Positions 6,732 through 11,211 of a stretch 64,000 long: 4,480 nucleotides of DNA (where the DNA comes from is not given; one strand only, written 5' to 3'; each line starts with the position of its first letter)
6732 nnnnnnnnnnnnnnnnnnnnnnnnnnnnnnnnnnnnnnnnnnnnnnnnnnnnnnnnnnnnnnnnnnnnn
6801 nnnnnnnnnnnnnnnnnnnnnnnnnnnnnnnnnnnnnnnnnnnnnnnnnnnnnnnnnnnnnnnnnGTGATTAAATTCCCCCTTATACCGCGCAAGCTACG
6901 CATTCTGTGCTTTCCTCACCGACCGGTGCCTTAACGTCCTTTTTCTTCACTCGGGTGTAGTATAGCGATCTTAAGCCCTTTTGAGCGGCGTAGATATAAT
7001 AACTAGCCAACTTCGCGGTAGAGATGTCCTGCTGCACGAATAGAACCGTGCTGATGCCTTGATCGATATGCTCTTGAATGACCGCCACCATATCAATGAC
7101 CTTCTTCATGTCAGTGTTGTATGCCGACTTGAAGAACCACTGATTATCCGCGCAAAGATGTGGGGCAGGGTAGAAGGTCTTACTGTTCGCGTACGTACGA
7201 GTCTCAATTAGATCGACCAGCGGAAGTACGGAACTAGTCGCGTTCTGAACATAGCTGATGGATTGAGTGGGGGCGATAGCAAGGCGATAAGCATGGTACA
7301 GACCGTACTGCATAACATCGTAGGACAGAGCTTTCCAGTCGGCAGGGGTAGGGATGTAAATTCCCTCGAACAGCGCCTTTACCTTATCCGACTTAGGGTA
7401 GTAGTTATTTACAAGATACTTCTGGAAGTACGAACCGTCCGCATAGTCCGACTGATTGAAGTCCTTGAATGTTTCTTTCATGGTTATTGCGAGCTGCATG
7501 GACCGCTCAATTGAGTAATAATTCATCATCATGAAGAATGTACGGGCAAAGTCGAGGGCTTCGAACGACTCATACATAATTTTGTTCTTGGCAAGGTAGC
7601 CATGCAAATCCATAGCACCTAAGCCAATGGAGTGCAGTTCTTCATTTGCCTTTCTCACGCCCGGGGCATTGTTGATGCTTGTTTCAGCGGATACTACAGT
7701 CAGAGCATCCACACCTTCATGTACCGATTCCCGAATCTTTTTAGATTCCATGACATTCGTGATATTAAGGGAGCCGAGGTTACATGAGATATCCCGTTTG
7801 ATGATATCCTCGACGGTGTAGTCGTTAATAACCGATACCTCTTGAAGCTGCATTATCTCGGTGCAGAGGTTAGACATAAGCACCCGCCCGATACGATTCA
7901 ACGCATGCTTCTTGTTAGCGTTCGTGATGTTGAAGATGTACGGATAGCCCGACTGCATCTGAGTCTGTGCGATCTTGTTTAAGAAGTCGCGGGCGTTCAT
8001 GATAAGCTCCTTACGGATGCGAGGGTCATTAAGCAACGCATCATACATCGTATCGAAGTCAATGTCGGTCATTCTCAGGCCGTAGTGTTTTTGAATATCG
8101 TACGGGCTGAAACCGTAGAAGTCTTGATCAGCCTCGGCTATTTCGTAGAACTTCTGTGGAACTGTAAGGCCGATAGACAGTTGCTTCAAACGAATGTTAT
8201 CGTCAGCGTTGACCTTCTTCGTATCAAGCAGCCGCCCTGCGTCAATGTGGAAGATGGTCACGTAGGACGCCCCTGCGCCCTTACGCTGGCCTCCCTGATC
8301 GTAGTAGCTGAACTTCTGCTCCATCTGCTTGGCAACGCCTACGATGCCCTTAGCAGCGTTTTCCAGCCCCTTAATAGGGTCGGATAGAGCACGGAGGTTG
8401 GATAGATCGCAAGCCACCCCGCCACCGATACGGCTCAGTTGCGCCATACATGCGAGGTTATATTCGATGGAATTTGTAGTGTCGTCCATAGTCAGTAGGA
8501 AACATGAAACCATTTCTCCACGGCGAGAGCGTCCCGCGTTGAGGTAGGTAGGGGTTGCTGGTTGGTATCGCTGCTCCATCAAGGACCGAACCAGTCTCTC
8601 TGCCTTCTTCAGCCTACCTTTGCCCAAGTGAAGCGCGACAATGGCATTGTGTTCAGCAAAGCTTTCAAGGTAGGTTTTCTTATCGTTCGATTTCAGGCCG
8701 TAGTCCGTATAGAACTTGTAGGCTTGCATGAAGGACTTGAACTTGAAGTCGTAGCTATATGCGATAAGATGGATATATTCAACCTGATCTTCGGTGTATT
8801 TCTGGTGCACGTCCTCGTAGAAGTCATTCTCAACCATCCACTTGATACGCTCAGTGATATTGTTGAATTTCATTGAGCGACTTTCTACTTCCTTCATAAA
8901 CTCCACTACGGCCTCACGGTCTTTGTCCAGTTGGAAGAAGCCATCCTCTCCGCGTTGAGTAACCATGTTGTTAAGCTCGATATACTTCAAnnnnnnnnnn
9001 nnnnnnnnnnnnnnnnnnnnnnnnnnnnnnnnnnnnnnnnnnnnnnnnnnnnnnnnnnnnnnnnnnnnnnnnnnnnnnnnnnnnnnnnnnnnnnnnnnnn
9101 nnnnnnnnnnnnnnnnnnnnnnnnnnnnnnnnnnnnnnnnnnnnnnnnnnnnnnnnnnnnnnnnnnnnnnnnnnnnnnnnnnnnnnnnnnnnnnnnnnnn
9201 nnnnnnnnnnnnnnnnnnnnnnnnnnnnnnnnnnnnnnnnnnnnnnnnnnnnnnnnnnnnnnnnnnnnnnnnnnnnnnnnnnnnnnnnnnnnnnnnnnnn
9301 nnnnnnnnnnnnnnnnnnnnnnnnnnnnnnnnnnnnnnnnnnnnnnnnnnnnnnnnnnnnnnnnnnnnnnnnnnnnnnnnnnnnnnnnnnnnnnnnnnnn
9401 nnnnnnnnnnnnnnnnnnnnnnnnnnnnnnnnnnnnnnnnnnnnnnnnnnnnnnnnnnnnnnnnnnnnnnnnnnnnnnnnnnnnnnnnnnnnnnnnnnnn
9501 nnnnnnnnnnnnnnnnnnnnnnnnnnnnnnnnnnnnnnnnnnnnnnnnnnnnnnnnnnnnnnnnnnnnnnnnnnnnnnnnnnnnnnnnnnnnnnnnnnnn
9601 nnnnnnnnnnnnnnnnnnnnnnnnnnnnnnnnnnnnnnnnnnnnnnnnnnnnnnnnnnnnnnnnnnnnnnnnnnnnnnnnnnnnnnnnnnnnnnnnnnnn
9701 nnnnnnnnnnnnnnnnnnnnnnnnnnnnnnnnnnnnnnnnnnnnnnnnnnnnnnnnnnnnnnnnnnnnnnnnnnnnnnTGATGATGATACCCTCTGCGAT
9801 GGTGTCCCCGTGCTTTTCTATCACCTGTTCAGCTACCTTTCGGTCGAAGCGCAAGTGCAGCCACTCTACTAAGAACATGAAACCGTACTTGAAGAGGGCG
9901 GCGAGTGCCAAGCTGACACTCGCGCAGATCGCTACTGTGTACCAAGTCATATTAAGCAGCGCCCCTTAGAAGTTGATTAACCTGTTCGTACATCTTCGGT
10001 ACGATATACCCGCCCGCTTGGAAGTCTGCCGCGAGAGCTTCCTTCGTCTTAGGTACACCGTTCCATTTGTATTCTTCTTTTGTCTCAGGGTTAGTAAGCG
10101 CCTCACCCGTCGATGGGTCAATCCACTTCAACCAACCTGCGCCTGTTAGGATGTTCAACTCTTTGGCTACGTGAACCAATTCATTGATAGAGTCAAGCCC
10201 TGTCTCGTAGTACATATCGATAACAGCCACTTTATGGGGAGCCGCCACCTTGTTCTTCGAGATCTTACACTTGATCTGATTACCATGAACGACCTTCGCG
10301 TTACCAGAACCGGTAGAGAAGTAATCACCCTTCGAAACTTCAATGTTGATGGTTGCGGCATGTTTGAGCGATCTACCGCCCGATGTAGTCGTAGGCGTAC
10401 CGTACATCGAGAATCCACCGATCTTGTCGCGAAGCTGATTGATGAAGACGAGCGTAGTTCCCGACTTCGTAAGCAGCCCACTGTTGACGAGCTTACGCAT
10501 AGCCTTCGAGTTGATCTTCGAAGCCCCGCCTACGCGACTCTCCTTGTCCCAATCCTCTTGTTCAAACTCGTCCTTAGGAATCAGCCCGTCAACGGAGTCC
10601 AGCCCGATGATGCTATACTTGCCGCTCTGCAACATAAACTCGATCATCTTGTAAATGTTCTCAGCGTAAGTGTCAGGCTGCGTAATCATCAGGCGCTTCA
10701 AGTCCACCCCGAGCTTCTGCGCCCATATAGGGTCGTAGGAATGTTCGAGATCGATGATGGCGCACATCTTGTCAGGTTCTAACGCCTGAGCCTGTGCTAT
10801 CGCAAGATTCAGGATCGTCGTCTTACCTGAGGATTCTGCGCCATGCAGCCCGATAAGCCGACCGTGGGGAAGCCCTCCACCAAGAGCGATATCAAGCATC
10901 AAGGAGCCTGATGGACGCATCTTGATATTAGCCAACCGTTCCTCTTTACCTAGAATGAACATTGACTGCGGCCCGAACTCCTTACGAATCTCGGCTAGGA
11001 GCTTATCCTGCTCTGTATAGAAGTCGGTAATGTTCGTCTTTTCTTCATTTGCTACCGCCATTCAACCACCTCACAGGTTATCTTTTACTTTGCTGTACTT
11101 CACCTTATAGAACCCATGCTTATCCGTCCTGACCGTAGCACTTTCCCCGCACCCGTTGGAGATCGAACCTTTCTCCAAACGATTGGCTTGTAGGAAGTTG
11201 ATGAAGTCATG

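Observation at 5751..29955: Six-copy bipartite conserved element upstream of minus-strand operons: candidate phage-specific promoter family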

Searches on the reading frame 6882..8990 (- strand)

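Call 15: search_protein_families(library=phrogs, proteins=[window:6882-8990:-], max_evalue=0.001)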
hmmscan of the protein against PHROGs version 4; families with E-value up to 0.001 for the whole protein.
window:6882-8990:- (702 aa): 10 families
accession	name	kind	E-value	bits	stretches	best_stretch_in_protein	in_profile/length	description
phrog_84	-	DNA, RNA and nucleotide metabolism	1e-178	597.5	1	43-701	158-795/975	ribonucleoside-diphosphate reductase large subunit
phrog_6132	-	DNA, RNA and nucleotide metabolism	2.8e-89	301.7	1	2-250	56-307/530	ribonucleotide reductase large subunit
phrog_3844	-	moron, auxiliary metabolic gene and host takeover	9.3e-88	296.1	1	271-702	24-451/451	NrdA-like aerobic NDP reductase large subunit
phrog_3987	-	DNA, RNA and nucleotide metabolism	3.2e-78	264.4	1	31-409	87-461/467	ribonucleotide reductase large subunit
phrog_22953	-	DNA, RNA and nucleotide metabolism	2.9e-36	126.4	1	198-376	6-201/201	ribonucleotide reductase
phrog_10616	-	DNA, RNA and nucleotide metabolism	2.4e-19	70.6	1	605-701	1-110/111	ribonucleotide reductase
phrog_30939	-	DNA, RNA and nucleotide metabolism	1.2e-15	57.4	2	614-700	893-976/977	ribonucleotide reductase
phrog_12229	-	DNA, RNA and nucleotide metabolism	1.2e-05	24.9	0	141-236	58-151/577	ribonucleotide reductase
phrog_36555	-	DNA, RNA and nucleotide metabolism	5e-05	24.2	1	552-684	3-141/172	ribonucleotide reductase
phrog_33412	-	unknown function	0.00017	22.4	1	619-681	59-122/140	-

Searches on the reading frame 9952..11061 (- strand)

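Call 15: search_protein_families(library=phrogs, proteins=[window:9952-11061:-], max_evalue=0.001)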
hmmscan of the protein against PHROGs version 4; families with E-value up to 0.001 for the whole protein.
window:9952-11061:- (369 aa): 4 families
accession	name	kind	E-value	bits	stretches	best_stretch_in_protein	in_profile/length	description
phrog_97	-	other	3.7e-67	228.7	2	17-245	19-254/506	UvsX-like recombinase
phrog_8337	-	DNA, RNA and nucleotide metabolism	1.3e-24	88.1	1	55-274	56-269/273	DNA repair protein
phrog_9666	-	unknown function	3.1e-09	36.6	1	199-301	624-721/779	-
phrog_239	-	DNA, RNA and nucleotide metabolism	7.2e-05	22.9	1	59-130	351-420/801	DNA primase/helicase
